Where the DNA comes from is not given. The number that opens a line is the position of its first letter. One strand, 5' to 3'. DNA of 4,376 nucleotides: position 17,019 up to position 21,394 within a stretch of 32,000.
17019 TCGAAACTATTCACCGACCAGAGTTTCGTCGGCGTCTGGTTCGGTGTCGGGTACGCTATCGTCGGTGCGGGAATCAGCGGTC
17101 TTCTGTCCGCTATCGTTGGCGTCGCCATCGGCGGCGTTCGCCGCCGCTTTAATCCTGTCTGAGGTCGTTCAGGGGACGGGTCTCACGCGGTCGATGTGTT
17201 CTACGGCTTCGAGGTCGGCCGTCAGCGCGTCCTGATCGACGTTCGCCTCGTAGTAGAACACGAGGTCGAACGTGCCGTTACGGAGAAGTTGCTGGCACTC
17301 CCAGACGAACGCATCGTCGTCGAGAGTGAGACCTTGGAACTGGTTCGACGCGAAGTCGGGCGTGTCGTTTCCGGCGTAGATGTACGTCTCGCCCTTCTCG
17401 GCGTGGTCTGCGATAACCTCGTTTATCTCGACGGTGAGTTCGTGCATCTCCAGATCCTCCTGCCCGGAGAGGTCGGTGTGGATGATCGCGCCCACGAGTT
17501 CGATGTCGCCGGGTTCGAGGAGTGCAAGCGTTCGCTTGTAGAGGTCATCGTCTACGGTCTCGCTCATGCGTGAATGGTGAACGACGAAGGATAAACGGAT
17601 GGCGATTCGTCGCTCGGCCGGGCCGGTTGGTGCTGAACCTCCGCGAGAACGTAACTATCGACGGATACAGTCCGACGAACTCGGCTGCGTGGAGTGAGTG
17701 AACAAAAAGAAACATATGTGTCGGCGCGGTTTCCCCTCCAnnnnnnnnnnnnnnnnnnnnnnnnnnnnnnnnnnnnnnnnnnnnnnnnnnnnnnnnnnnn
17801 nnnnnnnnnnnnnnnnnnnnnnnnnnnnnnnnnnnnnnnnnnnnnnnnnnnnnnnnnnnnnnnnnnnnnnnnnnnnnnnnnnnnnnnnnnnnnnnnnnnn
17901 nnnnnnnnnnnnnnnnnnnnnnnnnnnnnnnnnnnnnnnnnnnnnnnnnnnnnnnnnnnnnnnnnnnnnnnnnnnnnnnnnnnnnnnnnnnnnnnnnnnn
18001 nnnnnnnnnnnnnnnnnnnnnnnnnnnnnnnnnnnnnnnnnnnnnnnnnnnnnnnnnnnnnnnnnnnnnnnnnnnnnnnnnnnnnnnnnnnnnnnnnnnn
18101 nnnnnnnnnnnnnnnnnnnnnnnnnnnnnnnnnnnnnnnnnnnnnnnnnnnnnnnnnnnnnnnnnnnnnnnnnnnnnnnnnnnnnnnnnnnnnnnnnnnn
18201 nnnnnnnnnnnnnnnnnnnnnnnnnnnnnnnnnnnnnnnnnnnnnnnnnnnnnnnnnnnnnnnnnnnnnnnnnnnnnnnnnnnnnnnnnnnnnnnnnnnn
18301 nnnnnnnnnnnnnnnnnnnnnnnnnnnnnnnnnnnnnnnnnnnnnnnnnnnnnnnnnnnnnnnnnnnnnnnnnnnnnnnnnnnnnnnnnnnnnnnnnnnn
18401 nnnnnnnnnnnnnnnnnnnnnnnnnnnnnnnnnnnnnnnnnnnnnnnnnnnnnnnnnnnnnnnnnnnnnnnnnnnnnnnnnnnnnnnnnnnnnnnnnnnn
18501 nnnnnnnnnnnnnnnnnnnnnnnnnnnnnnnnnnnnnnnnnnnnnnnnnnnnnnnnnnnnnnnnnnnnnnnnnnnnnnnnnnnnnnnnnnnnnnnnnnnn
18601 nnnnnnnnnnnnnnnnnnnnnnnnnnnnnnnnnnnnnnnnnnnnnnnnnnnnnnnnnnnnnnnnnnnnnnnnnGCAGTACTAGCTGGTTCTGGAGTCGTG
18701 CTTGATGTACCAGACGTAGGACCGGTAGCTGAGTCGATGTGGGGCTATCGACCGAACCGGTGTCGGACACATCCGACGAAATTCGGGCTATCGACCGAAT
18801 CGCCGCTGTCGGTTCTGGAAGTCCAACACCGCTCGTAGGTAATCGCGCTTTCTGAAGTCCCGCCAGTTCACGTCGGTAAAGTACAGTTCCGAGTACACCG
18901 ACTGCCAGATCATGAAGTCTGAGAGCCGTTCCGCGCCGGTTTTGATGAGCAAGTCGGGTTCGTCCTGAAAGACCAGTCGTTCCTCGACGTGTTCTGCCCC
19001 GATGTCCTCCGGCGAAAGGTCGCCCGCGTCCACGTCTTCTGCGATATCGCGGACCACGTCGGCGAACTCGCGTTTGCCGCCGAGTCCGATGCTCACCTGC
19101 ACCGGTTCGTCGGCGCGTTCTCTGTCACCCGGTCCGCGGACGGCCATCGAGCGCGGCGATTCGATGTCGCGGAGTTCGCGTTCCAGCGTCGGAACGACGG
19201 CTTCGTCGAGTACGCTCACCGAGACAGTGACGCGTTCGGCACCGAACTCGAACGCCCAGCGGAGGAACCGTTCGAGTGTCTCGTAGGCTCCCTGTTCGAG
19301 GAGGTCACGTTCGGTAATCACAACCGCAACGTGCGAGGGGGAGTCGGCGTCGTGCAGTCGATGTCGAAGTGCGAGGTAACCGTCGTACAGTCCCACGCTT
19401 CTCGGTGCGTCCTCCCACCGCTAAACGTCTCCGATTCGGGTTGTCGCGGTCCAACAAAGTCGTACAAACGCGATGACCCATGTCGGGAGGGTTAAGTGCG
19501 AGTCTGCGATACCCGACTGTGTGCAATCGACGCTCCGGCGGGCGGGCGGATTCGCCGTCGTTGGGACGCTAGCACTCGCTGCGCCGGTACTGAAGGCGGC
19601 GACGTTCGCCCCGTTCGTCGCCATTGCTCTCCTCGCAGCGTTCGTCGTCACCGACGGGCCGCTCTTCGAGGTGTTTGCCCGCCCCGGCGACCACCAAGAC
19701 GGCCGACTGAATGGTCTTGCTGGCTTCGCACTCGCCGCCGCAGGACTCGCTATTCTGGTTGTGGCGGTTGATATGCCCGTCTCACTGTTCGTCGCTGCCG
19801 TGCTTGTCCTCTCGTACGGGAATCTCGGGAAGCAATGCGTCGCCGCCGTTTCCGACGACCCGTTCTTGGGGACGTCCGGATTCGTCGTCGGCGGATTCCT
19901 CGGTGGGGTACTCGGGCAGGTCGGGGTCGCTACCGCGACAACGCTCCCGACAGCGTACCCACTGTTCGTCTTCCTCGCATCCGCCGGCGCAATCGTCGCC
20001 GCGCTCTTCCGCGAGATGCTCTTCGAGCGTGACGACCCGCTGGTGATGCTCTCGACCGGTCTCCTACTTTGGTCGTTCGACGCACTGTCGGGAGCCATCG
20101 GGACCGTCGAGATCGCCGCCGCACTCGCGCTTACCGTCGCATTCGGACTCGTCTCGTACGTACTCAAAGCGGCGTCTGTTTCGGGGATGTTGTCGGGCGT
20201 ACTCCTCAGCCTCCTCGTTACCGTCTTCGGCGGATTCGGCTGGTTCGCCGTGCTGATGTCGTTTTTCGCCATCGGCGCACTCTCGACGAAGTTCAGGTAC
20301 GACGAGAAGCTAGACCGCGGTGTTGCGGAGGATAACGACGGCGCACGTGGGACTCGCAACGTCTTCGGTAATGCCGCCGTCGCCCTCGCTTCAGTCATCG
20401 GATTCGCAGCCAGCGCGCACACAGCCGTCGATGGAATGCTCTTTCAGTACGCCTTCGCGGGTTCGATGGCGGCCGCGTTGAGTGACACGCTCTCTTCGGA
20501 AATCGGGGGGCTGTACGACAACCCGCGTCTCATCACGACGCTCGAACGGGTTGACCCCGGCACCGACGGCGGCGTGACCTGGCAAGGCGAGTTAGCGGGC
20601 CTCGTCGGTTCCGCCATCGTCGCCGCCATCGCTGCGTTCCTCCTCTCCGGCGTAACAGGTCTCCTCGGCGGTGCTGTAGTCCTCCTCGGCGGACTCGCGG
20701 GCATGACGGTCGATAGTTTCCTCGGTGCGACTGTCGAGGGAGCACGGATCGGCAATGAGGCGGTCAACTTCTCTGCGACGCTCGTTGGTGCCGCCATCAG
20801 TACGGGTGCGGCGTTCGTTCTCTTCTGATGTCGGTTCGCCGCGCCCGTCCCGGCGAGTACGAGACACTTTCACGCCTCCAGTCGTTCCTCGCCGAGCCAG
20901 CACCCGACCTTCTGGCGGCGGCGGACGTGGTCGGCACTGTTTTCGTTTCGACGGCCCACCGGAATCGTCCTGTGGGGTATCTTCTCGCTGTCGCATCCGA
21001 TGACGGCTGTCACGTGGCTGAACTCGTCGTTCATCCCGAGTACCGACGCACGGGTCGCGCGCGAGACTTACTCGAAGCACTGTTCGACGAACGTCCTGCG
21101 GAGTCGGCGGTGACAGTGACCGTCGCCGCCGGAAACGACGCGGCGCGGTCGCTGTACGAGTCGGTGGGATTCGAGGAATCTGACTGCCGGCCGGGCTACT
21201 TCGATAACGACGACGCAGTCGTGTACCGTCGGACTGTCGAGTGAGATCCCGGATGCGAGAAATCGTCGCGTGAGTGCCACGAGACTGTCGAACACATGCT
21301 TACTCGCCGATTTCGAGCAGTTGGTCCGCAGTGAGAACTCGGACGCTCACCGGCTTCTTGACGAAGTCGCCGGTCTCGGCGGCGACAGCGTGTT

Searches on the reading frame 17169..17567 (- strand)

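Call 36: search_protein_families(library=pfam, proteins=[window:17169-17567:-], max_evalue=0.0001)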
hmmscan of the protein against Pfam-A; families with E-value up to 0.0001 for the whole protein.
window:17169-17567:- (132 aa): 1 family
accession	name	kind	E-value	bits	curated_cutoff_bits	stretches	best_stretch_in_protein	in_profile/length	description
PF19090.5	DUF5778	-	6.2e-63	211.1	26.9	1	5-130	1-124/126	Family of unknown function (DUF5778)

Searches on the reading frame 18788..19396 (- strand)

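Call 36: search_protein_families(library=pfam, proteins=[window:18788-19396:-], max_evalue=0.0001)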
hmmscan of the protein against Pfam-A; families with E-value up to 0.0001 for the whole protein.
window:18788-19396:- (202 aa): 1 family
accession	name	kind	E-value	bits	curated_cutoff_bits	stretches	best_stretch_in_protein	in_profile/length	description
PF01255.24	Prenyltransf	-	1.1e-25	91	27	1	99-201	117-219/219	Putative undecaprenyl diphosphate synthase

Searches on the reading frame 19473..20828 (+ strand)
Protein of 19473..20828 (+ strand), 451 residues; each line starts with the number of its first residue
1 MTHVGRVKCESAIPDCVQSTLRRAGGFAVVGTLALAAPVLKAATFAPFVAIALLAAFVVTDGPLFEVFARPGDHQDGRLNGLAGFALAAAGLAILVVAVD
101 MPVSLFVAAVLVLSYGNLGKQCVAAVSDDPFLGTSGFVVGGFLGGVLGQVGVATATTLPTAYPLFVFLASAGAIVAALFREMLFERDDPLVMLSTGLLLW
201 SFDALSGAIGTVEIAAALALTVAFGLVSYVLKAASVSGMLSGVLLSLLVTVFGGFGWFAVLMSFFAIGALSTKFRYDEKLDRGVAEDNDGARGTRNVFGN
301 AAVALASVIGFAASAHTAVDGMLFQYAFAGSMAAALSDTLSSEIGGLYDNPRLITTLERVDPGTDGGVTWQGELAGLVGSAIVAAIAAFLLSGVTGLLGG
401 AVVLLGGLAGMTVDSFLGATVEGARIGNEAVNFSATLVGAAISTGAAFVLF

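Call 36: search_protein_families(library=pfam, proteins=[window:19473-20828:+], max_evalue=0.0001)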
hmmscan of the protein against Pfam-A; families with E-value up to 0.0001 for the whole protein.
window:19473-20828:+ (451 aa): 1 family
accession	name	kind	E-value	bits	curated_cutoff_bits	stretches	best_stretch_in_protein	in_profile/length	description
PF01940.21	DUF92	-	1.4e-54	185.5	27.5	1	220-439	2-250/251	Integral membrane protein DUF92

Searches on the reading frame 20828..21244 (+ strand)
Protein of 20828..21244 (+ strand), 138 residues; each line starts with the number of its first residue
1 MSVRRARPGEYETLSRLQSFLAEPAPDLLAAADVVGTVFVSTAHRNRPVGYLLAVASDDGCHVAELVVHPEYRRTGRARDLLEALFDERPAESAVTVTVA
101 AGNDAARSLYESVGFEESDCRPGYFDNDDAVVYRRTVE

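Call 36: search_protein_families(library=pfam, proteins=[window:20828-21244:+], max_evalue=0.0001)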
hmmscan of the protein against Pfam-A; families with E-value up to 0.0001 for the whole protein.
window:20828-21244:+ (138 aa): 4 families
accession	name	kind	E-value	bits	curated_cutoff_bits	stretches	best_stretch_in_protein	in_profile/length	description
PF13508.13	Acetyltransf_7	-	2.5e-12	47.5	27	1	39-117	6-84/84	Acetyltransferase (GNAT) domain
PF00583.31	Acetyltransf_1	-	5.3e-12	46.5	20.7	1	36-115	33-116/116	Acetyltransferase (GNAT) family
PF13673.13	Acetyltransf_10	-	5.7e-12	46.2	23.6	1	39-119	33-111/128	Acetyltransferase (GNAT) domain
PF08445.16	FR47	-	7.3e-08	32.7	22.1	1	60-118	21-80/86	FR47-like protein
